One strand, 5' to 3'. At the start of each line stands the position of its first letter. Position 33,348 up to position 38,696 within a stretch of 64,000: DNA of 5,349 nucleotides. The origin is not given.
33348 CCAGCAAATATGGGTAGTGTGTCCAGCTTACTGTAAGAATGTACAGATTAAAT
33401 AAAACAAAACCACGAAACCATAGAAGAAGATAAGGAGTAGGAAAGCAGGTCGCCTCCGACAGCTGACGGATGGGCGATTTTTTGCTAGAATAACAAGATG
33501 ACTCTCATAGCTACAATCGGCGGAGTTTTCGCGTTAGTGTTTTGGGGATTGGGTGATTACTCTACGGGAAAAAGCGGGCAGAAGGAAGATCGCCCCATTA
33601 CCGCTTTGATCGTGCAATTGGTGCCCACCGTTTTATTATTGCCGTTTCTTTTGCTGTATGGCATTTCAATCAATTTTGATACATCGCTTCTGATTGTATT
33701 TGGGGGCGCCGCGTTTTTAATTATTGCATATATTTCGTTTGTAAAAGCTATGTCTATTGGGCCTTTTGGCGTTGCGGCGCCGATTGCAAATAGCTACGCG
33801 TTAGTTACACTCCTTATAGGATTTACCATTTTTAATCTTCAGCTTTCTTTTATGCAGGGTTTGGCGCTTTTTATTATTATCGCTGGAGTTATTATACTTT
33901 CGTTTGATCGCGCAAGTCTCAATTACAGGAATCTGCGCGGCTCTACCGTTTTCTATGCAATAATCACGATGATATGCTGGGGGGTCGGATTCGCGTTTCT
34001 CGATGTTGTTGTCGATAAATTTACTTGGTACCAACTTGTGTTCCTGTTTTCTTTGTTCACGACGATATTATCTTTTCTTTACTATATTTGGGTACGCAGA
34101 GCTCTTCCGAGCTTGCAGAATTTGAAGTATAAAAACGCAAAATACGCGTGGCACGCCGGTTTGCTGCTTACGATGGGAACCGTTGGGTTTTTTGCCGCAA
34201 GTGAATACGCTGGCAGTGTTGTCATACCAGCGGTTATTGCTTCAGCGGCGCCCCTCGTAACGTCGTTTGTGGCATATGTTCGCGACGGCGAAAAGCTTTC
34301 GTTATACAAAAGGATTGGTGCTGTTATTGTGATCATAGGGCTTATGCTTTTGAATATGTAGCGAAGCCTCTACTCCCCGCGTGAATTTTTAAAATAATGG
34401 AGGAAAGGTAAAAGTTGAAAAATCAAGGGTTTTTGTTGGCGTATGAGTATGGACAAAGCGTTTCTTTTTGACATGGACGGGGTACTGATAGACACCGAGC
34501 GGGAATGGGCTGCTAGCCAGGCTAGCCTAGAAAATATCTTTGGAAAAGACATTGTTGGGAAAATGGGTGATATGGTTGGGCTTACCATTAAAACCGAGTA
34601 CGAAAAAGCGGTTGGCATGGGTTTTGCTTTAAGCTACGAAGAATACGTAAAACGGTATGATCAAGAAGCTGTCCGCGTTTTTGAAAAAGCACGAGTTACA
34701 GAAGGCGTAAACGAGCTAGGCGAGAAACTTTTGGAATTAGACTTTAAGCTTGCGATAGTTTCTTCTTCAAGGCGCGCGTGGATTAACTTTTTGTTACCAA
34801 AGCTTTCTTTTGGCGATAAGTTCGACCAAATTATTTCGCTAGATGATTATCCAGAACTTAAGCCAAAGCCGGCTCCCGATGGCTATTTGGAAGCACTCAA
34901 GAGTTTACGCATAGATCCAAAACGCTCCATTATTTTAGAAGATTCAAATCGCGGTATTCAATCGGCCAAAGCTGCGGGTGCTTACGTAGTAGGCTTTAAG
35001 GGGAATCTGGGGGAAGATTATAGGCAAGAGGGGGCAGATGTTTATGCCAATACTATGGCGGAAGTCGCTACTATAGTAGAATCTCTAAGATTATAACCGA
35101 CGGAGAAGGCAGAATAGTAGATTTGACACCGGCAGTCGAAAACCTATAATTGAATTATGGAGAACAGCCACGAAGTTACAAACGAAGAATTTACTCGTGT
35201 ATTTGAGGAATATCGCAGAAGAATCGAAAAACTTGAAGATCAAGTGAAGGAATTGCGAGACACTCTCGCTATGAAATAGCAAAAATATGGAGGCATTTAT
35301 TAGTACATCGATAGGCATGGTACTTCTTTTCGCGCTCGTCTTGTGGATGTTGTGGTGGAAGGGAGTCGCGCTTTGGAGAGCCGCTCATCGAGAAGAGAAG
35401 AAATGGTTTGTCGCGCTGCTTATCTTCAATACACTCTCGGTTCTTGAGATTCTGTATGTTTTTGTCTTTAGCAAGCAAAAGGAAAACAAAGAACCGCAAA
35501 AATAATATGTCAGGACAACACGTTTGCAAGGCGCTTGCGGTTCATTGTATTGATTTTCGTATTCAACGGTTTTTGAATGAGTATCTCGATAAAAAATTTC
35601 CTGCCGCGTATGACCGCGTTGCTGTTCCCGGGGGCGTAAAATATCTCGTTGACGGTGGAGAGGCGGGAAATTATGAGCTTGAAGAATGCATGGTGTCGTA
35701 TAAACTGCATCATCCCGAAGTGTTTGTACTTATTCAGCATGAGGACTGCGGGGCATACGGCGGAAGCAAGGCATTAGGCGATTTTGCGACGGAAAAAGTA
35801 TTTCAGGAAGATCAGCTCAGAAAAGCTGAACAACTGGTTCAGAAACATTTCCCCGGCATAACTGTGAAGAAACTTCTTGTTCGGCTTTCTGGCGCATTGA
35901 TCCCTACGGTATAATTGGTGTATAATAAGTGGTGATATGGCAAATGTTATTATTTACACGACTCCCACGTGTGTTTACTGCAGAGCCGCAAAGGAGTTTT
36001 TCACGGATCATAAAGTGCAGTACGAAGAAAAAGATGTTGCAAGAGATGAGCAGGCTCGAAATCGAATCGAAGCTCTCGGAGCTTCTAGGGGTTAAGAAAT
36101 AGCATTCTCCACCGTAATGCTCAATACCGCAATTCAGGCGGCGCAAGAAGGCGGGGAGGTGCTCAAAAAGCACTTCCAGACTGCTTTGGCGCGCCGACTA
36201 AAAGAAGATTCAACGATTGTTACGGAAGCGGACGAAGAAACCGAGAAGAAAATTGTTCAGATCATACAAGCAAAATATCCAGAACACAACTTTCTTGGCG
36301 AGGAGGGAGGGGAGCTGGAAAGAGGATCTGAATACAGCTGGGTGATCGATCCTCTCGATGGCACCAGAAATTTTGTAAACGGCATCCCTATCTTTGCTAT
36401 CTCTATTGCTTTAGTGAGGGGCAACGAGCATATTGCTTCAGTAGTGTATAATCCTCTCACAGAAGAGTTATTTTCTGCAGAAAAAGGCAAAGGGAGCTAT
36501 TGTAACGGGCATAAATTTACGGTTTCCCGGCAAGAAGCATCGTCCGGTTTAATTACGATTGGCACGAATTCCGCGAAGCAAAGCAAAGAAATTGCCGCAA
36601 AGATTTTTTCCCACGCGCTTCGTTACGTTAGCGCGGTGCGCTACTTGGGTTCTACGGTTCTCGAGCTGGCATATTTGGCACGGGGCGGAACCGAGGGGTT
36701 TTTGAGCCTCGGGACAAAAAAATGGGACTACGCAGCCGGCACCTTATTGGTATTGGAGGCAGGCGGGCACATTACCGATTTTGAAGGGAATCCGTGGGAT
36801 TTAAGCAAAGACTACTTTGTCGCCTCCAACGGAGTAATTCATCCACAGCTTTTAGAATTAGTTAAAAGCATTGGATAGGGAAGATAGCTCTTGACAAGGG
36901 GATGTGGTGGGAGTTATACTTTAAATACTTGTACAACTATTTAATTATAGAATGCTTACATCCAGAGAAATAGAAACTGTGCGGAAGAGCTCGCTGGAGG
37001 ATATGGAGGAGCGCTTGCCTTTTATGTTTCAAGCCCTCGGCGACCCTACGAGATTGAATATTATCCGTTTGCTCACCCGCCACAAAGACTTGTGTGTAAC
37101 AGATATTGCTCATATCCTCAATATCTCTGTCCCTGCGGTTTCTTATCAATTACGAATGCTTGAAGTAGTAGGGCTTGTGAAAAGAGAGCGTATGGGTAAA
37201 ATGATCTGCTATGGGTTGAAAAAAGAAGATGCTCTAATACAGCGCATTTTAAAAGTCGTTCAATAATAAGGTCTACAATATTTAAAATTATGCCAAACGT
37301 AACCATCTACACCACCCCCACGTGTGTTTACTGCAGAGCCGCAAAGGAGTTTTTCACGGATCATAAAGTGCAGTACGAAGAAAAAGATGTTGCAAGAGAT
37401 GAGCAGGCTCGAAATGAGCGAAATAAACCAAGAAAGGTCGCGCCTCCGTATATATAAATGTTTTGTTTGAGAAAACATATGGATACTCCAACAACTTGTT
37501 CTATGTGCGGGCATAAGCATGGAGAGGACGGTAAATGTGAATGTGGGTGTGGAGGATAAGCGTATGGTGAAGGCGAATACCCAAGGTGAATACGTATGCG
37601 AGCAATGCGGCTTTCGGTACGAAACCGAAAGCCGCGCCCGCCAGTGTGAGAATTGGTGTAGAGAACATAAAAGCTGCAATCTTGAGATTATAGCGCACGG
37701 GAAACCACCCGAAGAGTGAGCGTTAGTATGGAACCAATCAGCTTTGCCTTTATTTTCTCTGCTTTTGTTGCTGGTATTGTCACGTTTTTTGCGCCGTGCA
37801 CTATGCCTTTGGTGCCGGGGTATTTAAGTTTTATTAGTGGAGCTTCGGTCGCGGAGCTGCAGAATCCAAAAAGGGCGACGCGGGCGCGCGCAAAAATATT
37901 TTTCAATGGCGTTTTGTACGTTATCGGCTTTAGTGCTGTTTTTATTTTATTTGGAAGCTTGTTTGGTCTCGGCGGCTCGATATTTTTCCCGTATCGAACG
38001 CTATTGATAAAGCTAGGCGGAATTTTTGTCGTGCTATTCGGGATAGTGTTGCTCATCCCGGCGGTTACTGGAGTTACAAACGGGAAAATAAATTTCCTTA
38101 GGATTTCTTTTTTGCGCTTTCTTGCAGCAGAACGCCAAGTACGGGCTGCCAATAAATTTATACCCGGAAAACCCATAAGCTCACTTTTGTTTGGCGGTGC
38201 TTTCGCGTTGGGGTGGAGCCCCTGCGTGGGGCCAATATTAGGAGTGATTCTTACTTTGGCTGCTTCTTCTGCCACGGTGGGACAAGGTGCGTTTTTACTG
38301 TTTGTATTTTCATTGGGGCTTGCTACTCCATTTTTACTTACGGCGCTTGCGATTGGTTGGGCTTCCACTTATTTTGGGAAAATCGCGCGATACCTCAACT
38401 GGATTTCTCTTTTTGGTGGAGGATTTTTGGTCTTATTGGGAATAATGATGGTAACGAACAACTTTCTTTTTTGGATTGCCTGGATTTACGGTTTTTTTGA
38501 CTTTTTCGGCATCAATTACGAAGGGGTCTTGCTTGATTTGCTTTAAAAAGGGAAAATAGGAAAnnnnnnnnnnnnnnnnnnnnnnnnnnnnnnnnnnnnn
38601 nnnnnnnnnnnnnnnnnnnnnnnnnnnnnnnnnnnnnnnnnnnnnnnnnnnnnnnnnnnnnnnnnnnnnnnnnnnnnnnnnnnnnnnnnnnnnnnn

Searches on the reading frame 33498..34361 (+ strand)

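Call 50: search_protein_families(library=pfam, proteins=[window:33498-34361:+], max_evalue=0.0001)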
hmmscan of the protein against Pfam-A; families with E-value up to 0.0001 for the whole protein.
window:33498-34361:+ (287 aa): 1 family
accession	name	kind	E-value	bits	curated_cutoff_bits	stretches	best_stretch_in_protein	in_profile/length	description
PF00892.27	EamA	-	8.3e-21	75.1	28.2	2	150-286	3-134/135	EamA-like transporter family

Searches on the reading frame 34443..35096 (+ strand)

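Call 50: search_protein_families(library=pfam, proteins=[window:34443-35096:+], max_evalue=0.0001)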
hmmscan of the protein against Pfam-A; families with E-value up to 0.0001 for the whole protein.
window:34443-35096:+ (217 aa): 2 families
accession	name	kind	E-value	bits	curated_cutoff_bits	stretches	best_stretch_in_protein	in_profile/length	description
PF13419.12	HAD_2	-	2.4e-28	99.9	23.8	1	8-184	2-177/178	Haloacid dehalogenase-like hydrolase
PF00702.32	Hydrolase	-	2.9e-22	80.5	26.4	1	5-179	2-191/191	haloacid dehalogenase-like hydrolase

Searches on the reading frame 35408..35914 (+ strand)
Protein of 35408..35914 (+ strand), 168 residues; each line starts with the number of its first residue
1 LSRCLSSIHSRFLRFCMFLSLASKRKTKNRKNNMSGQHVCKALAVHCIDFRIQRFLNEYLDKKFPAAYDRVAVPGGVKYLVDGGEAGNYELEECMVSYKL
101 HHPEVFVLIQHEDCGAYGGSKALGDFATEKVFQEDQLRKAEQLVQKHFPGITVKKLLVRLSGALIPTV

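Call 81: search_protein_families(library=pfam, proteins=[window:35408-35914:+], max_evalue=0.01)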
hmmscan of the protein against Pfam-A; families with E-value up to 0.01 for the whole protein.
window:35408-35914:+ (168 aa): 1 family
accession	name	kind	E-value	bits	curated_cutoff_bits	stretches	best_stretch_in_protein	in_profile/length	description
PF20393.3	Pro_CA_2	-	4.1e-14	53.3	30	1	40-158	4-115/125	Putative carbonic anhydrase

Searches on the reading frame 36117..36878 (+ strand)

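Call 50: search_protein_families(library=pfam, proteins=[window:36117-36878:+], max_evalue=0.0001)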
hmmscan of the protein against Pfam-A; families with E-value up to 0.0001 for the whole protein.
window:36117-36878:+ (253 aa): 1 family
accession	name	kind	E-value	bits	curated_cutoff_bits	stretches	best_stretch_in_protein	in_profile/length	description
PF00459.30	Inositol_P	-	3.6e-68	230.4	27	1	2-251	6-268/271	Inositol monophosphatase family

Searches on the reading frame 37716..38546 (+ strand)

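Call 50: search_protein_families(library=pfam, proteins=[window:37716-38546:+], max_evalue=0.0001)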
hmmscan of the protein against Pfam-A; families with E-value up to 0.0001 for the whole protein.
window:37716-38546:+ (276 aa): 2 families
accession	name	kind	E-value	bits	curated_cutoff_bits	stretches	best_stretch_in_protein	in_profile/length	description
PF02683.22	DsbD_TM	-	3e-11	43.5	27.1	1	12-246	4-215/219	Cytochrome C biogenesis protein transmembrane domain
PF13386.12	DsbD_2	-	3.2e-09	37.4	24.9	1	16-243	2-198/199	Cytochrome C biogenesis protein transmembrane region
